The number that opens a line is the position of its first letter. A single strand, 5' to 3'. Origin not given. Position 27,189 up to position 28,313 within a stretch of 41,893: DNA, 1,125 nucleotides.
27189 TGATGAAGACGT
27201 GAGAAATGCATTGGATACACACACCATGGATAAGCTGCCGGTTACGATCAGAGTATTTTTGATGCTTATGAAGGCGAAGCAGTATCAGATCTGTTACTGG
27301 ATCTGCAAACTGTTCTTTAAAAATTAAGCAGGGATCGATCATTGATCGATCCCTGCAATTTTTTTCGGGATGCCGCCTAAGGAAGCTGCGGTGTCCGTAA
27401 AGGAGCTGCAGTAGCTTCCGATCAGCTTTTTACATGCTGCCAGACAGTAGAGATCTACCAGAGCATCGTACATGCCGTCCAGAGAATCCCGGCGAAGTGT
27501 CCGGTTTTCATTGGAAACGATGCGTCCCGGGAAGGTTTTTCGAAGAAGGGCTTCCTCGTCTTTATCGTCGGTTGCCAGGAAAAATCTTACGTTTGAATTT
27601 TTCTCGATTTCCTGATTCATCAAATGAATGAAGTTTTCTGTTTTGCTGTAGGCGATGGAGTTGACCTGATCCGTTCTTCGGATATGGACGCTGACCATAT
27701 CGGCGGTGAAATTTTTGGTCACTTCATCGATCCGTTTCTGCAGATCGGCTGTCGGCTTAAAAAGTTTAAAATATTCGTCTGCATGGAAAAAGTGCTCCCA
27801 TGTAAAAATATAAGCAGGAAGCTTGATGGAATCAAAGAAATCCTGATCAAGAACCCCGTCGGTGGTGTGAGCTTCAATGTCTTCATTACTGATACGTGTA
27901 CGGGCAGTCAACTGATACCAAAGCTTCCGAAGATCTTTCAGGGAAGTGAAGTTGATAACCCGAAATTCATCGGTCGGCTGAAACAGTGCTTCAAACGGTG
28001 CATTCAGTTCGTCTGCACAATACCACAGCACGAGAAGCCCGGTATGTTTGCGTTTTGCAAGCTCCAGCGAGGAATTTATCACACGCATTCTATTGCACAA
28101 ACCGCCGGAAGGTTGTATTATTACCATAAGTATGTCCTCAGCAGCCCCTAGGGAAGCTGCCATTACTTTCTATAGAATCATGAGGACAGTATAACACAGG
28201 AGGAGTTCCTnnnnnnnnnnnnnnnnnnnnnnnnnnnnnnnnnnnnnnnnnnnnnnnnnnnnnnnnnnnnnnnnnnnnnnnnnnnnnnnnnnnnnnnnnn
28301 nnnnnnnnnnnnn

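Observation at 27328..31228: Divergent fucosyltransferase-like gene plus Fkp-like fucose-salvage enzyme embedded in a Firmicute wall-glycan locus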

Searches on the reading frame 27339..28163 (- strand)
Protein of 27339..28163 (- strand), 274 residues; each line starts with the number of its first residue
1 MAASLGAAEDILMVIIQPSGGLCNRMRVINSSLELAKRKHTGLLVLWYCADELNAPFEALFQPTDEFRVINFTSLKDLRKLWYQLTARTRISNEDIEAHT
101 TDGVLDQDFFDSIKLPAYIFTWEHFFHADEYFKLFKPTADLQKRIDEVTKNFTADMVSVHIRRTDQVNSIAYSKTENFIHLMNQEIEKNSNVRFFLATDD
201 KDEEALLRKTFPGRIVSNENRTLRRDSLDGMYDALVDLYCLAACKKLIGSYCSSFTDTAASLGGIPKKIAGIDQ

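Call 3: search_protein_families(library=pfam, proteins=[window:27339-28163:-], max_evalue=0.01)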
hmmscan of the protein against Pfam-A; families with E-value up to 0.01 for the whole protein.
window:27339-28163:- (274 aa): 1 family
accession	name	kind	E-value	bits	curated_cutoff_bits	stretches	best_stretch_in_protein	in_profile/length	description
PF19745.5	FUT8_N_cat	-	4.4e-05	22.9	27.6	1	134-212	336-423/499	Alpha-(1,6)-fucosyltransferase N- and catalytic domains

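Call 4: search_protein_families(library=ncbifam, proteins=[window:27339-28163:-], max_evalue=0.01)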
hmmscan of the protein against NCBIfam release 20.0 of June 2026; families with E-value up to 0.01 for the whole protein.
window:27339-28163:- (274 aa): 0 families

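Call 7: search_solved_structures(query=window:27339-28163:-, max_evalue=10, show_alignments=3)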
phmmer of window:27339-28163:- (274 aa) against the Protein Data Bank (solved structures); distinct sequences matched with E-value up to 10: 9.
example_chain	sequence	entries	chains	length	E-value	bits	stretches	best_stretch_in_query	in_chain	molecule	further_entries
6tkv_B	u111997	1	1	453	0.0026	20.4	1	134-218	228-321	Alpha-(1,6)-fucosyltransferase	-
6x5s_A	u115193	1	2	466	0.0044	19.7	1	134-213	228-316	Alpha-(1,6)-fucosyltransferase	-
6tkv_A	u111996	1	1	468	0.0044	19.7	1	134-213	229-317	Alpha-(1,6)-fucosyltransferase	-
6vld_A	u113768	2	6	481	0.0045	19.7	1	134-213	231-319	Alpha-(1,6)-fucosyltransferase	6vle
9l62_A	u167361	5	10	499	0.005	19.5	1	134-213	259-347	Alpha-(1,6)-fucosyltransferase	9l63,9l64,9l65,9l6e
2de0_X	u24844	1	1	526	0.0053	19.4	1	134-213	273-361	Alpha-(1,6)-fucosyltransferase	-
6x5h_A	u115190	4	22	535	0.0054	19.4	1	134-213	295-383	Alpha-(1,6)-fucosyltransferase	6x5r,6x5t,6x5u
6vlf_A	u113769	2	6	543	0.013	18.2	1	134-201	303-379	Alpha-(1,6)-fucosyltransferase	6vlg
4cih_A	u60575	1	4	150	0.33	13.6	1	150-224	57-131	LISTERIA NUCLEAR TARGETED PROTEIN A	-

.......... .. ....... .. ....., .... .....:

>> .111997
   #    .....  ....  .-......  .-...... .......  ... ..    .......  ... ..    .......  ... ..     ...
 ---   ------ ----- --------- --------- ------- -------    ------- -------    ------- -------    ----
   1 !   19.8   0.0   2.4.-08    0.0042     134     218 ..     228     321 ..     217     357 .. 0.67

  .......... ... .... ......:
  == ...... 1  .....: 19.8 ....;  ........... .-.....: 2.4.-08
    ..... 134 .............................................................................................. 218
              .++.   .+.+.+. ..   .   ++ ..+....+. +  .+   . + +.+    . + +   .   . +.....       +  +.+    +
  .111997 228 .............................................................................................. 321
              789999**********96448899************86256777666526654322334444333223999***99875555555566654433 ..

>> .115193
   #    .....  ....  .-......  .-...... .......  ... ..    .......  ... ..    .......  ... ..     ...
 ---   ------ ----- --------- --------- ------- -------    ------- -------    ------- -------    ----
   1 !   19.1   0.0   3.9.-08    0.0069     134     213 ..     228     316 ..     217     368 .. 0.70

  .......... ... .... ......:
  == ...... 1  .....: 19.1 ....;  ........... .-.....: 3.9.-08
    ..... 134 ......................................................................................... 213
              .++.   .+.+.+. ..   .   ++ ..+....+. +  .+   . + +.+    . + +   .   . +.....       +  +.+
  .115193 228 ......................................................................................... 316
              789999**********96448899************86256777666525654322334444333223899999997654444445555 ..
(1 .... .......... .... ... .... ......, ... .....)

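Call 9: find_homologous_proteins(query=window:27339-28163:-, max_evalue=0.001)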
Query window:27339-28163:- (274 aa): 1411 proteins with E <= 0.001 among 2113 candidates; the best 120 are listed.
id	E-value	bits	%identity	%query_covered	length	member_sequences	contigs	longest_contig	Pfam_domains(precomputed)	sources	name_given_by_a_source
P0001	1.0e-173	594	100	96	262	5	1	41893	-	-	-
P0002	8.1e-155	532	89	96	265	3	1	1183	-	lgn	-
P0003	7.2e-152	522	87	96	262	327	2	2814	-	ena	-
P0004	1.6e-150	518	86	96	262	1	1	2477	-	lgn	-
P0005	8.5e-150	515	86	96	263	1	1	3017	-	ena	-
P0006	1.3e-149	515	86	96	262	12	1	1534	-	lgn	-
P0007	5.4e-149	513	86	95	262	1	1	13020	-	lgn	-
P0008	8.6e-149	512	87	96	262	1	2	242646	-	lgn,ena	-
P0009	8.7e-149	512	85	96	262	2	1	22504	-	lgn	-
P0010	1.4e-148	511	85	95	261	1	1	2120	-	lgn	-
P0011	1.9e-148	511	85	95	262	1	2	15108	-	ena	-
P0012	2.6e-148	511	87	96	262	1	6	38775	-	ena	-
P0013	2.8e-148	510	86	95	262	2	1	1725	-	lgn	-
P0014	3.3e-148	510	86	96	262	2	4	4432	-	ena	-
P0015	3.5e-148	510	85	95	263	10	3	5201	PF19745.6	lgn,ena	-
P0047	2.5e-141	488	82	96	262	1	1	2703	PF19745.6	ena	-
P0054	2.0e-136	472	79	96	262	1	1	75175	PF19745.6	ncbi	-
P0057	2.5e-114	399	49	91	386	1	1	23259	PF19745.6,PF10250.16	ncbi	-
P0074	2.5e-94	334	58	95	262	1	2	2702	PF19745.6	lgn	-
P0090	1.2e-89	318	57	95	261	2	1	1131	PF19745.6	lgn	-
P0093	3.3e-89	317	59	95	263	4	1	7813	PF10250.16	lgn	-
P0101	4.0e-88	313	56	95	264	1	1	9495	PF19745.6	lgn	-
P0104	1.7e-87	311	56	96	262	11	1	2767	PF10250.16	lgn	-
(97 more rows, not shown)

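Call 15: find_related_loci(query=A1, collection=genome_contigs, flank=10000)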
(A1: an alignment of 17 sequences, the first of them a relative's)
Query A1 (262 aa) in genome_contigs; peptide patterns used: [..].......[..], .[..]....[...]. (x = any residue, [..] = any of these).
403 stretches matched a pattern; 383 encode a relative of the query (tblastn E <= 1e-3); the best 80 are kept; 80 distinct loci.
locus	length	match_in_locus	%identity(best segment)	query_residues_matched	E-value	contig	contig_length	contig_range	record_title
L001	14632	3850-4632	88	1-261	1e-159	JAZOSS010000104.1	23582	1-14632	MAG: Eubacteriales bacterium isolate T1900045543_YK20190237.MAGScoT_cleanbin_000008 SGB_7830_k141_1817416, whole genome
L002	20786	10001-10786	87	1-262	1e-158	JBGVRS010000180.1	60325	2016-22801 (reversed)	MAG: Lachnospiraceae bacterium isolate fecal_MAG_135 fecal_MAG_135_contig_0180, whole genome shotgun sequence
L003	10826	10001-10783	87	1-261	1e-157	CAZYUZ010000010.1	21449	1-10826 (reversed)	MAG TPA_asm: uncultured Lachnoclostridium sp. isolate SRP315200_co2_191 genome assembly, contig: NODE_2126_length_21449_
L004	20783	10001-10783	87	1-261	6e-155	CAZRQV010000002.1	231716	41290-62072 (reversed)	MAG TPA_asm: uncultured Lachnoclostridium sp. isolate SRP350583_co3_236 genome assembly, contig: NODE_13_length_231716_c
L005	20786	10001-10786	85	1-262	5e-154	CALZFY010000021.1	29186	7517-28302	MAG: uncultured Lachnoclostridium sp. isolate SRR3176534_bin.24_metaWRAP_v1.3_MAG genome assembly, contig: ERZ8974731.59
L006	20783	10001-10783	85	1-261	1e-153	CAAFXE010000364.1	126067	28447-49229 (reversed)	MAG TPA_asm: Lachnospiraceae bacterium, isolate HGM12587, WGS project CAAFXE010000000 data, contig: SRS475647_3_k119_374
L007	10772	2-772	85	5-261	3e-149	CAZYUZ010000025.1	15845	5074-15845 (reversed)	MAG TPA_asm: uncultured Lachnoclostridium sp. isolate SRP315200_co2_191 genome assembly, contig: NODE_4054_length_15845_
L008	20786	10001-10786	79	1-262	2e-144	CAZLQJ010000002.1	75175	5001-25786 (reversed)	MAG TPA_asm: uncultured Lachnoclostridium sp. isolate SRP350583_co1_422 genome assembly, contig: NODE_450_length_75175_c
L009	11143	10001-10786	82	1-262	3e-147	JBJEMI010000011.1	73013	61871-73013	MAG: Lachnospiraceae bacterium isolate SARD11_bin.042 NODE_140_length_73013_cov_13.596398, whole genome shotgun sequence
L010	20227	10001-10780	63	1-261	3e-106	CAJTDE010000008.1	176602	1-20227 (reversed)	Clostridia bacterium isolate B52_52_BC_H genome assembly, contig: MGBC000113.8, whole genome shotgun sequence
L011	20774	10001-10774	62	1-259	8e-104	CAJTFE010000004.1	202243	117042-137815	Clostridia bacterium isolate C56_79_FC_BP genome assembly, contig: MGBC000175.4, whole genome shotgun sequence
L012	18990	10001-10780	62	1-261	9e-104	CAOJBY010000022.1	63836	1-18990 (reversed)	MAG TPA_asm: uncultured Lachnoclostridium sp. isolate SRR19759413_bin.50_metawrap_v1.3_MAG genome assembly, contig: NODE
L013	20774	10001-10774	62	1-259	9e-104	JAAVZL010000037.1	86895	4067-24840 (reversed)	MAG: Lachnospiraceae bacterium isolate ABMPRH_275_0 k141_1024414, whole genome shotgun sequence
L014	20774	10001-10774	61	1-259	1e-103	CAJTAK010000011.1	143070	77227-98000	Clostridia bacterium isolate A46_38.BP.DSS genome assembly, contig: MGBC000058.11, whole genome shotgun sequence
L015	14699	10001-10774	62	1-259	2e-103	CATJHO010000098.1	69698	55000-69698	MAG: uncultured Lachnospiraceae bacterium isolate iMGMC-355_1678881707 genome assembly, contig: MegahitA5_2088, whole ge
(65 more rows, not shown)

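Call 39: predict_structure(alignment_id=A2)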
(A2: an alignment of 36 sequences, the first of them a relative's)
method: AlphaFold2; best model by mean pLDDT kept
length: 262 residues; sequences in the alignment: 36
mean_pLDDT: 93.8   pTM: 0.90
mean pLDDT of the five models: 93.8, 93.5, 93.2, 92.8, 92.2
residues with pLDDT >= 90: 220; 70-90: 35; 50-70: 7; < 50: 0
segments of 3 or more residues with pLDDT < 50: none
pLDDT, mean of each block of 10 residues (from residue 1): 95 96 98 93 95 97 94 97 94 96 97 93 97 95 95 70 93 97 94 96 92 88 97 94 94 93 75
secondary structure, 60 per line:
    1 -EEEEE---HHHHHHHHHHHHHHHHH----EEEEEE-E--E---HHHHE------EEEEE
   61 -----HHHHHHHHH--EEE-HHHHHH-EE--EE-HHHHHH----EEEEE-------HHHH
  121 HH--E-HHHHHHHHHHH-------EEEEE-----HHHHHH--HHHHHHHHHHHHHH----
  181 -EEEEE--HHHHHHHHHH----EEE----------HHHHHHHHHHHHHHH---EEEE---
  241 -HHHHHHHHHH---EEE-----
elements in order: E2-6 H10-26 E31-36 H45-48 E56-60 H66-74 E77-79 H81-86 H95-100 E105-109 H117-122 H127-137 E145-149 H155-160 H163-176 E182-186 H189-198 E203-205 H216-230 E234-237 H242-251 E255-257

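Call 42: fold_search(model_id=the predicted structure, library=pdb)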
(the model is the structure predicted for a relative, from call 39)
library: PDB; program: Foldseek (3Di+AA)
matches with E <= 10: 1307; with E <= 0.001: 84
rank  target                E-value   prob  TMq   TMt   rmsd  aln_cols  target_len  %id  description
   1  3six                  1.7e-11  1.00  0.63  0.57   6.4       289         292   20  Crystal structure of NodZ alpha-1,6-fucosyltransferase soaked with GDP-fucose (released 2012-02-08)
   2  3siw                  1.7e-10  1.00  0.62  0.56   6.1       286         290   19  Crystal structure of NodZ alpha-1,6-fucosyltransferase co-crystallized with GDP (released 2012-02-08)
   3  2hhc                  4.9e-10  1.00  0.62  0.56   6.0       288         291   18  Crystal structure of fucosyltransferase NodZ from Bradyrhizobium (released 2007-07-17)
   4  5foe_A                6.6e-10  1.00  0.66  0.43   7.0       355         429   14  Crystal structure of the C. elegans Protein O-fucosyltransferase 2 (CePOFUT2) double mutant (R298K-R299K) in complex w (released 2016-01-27)
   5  5kxq_B                7.9e-10  1.00  0.64  0.53   8.2       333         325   14  mouse POFUT1 in complex with GDP (released 2017-05-17)
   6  4ap5_A                8.9e-10  1.00  0.68  0.49   6.9       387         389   13  Crystal structure of human POFUT2 (released 2012-08-08)
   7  5kxq_C                1.2e-09  1.00  0.64  0.53   8.1       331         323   14  mouse POFUT1 in complex with GDP (released 2017-05-17)
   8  2hlh                  1.2e-09  1.00  0.61  0.56   6.2       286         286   18  Crystal structure of fucosyltransferase NodZ from Bradyrhizobium (released 2007-07-17)
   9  6x5s_A                1.4e-09  1.00  0.63  0.37   6.2       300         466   15  Human Alpha-1,6-fucosyltransferase (FUT8) bound to GDP and A3'-Asn (released 2020-10-07)
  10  5uxh_A                1.4e-09  1.00  0.60  0.47   8.3       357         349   15  Structure of Human POFUT1 in complex with GDP-fucose (released 2017-04-05)
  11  3zy4                  1.5e-09  1.00  0.61  0.48   8.3       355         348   12  Crystal structure of POFUT1 apo-form (crystal-form-I) (released 2011-09-14)
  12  2ocx                  1.6e-09  1.00  0.61  0.56   6.0       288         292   18  Crystal structure of Se-Met fucosyltransferase NodZ from Bradyrhizobium (released 2007-11-06)
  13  5uxh_B                2.3e-09  1.00  0.62  0.48   8.4       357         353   15  Structure of Human POFUT1 in complex with GDP-fucose (released 2017-04-05)
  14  5ux6_B                4.0e-09  1.00  0.62  0.48   8.9       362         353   14  Structure of Human POFUT1 in its apo form (released 2017-04-05)
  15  6tkv_A                4.2e-09  1.00  0.66  0.39   5.2       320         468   14  Crystal structure of the human FUT8 in complex with GDP and a biantennary complex N-glycan (released 2020-01-29)
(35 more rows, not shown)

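Call 43: search_protein_representatives(alignment_id=A2)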
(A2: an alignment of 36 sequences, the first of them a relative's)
Query: 36 sequences, 261 profile positions. Proteins with E-value up to 0.001 (for the whole library): 6872; up to 1e-10: 3880; up to 1e-30: 1425. The best 150 are listed.
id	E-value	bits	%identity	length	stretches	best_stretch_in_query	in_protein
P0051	2.4e-136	469.6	-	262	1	1-260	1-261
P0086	3.2e-125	433.2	-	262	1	1-260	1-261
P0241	1.5e-108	378.5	-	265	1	1-260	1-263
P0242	5.8e-94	330.8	-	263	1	1-260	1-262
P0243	9.5e-94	330.0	-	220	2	1-122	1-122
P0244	1.0e-90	320.1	-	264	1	1-259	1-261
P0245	4.9e-82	291.7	-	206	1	57-260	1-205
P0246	1.3e-81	290.3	-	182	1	1-177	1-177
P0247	1.2e-74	267.5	-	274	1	2-256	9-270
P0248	1.5e-74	267.2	-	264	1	1-257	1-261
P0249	4.4e-74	265.6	-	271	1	1-257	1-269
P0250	5.2e-74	265.4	-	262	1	1-259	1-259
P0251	1.7e-73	263.6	-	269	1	2-255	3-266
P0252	1.8e-73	263.6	-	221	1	1-176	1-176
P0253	2.9e-73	262.9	-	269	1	2-256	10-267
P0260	2.1e-69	250.3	-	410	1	1-258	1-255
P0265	4.5e-68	245.9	-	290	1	2-257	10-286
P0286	1.6e-64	234.2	-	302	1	3-257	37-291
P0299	1.2e-63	231.4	-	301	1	6-255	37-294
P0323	7.8e-62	225.4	-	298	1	1-257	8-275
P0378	8.3e-59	215.5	-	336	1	2-257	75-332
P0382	1.2e-58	215.0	-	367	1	1-257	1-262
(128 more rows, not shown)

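Call 44: list_cluster_members(proteins=[P0247, P0249, P0253, P0260, P0265, P0286, P0299, P0323, P0378, P0382])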
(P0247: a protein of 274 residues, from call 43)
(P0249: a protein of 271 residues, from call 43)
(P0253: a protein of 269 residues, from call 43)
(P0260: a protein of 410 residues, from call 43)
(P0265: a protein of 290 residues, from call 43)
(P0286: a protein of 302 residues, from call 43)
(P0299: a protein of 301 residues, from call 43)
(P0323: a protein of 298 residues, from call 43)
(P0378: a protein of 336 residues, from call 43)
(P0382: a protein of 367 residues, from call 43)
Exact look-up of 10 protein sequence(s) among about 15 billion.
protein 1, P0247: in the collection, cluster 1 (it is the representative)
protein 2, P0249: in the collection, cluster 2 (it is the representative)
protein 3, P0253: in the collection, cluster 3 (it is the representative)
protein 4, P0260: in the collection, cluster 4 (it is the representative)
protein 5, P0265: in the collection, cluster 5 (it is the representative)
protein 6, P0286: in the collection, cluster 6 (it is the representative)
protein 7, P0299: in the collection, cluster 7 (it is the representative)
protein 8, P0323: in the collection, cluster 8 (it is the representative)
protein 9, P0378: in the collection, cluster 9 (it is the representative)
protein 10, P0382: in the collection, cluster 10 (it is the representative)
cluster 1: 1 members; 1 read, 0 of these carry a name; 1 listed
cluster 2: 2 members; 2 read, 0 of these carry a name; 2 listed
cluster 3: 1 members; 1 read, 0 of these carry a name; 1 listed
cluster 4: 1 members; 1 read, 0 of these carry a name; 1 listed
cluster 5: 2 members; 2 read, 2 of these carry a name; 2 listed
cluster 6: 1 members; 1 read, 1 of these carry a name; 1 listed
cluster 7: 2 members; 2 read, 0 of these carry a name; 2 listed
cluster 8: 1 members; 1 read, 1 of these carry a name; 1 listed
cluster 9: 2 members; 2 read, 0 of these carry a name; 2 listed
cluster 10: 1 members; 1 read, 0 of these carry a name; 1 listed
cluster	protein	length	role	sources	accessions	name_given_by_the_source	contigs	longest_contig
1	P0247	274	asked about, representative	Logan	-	-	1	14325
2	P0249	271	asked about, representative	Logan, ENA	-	-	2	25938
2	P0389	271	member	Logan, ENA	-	-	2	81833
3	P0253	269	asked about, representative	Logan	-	-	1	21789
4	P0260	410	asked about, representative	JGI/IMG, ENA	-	-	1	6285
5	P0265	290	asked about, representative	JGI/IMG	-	hypothetical protein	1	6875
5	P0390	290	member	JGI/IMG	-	hypothetical protein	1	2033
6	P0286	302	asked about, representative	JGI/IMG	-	hypothetical protein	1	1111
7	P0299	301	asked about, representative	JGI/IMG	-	-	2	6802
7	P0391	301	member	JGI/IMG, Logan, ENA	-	-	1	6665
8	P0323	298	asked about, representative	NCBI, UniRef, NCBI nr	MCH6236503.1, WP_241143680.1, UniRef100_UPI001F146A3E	hypothetical protein [Cognataquiflexum rubidum] | hypothetical protein n=1 Tax=Cognataquiflexum rubidum TaxID=2922273 RepID=UPI001F146A3E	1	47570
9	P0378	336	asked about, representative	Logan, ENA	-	-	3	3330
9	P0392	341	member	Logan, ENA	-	-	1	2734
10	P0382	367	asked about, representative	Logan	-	-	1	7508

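Call 45: find_encoding_contigs(protein=P0323, flank=10000, max_places=2)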
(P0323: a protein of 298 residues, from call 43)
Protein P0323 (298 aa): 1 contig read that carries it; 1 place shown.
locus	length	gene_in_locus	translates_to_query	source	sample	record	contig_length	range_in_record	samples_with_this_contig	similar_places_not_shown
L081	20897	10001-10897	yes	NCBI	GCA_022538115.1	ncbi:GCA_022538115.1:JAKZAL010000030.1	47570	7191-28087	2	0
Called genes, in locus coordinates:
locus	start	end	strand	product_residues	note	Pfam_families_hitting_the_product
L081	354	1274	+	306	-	-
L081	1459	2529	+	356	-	-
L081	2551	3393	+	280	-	PF05050:Methyltransf_21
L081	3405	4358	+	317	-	PF01370:Epimerase, PF04321:RmlD_sub_bind, PF16363:GDP_Man_Dehyd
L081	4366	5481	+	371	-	PF01370:Epimerase, PF04321:RmlD_sub_bind (weak), PF16363:GDP_Man_Dehyd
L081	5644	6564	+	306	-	PF00535:Glycos_transf_2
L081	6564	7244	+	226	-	PF00583:Acetyltransf_1, PF13673:Acetyltransf_10, PF13508:Acetyltransf_7, PF08445:FR47 (weak)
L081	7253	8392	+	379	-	PF00155:Aminotran_1_2, PF01041:DegT_DnrJ_EryC1, PF00266:Aminotran_5 (weak)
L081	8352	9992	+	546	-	-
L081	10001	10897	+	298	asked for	-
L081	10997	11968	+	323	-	PF00535:Glycos_transf_2, PF13641:Glyco_tranf_2_3 (weak)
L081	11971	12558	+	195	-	PF00132:Hexapep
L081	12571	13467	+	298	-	PF00535:Glycos_transf_2, PF10111:Glyco_tranf_2_2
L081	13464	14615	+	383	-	PF13439:Glyco_transf_4, PF13579:Glyco_trans_4_4, PF00534:Glycos_transf_1, PF13692:Glyco_trans_1_4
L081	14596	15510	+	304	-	PF01061:ABC2_membrane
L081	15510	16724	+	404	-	PF00005:ABC_tran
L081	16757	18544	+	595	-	PF12481:DUF3700 (weak), PF13522:GATase_6, PF13537:GATase_7, PF00733:Asn_synthase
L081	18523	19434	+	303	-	PF13489:Methyltransf_23, PF07021:MetW (weak), PF08241:Methyltransf_11 (faint), PF08242:Methyltransf_12 (faint)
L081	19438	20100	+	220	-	-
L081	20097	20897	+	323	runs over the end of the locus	-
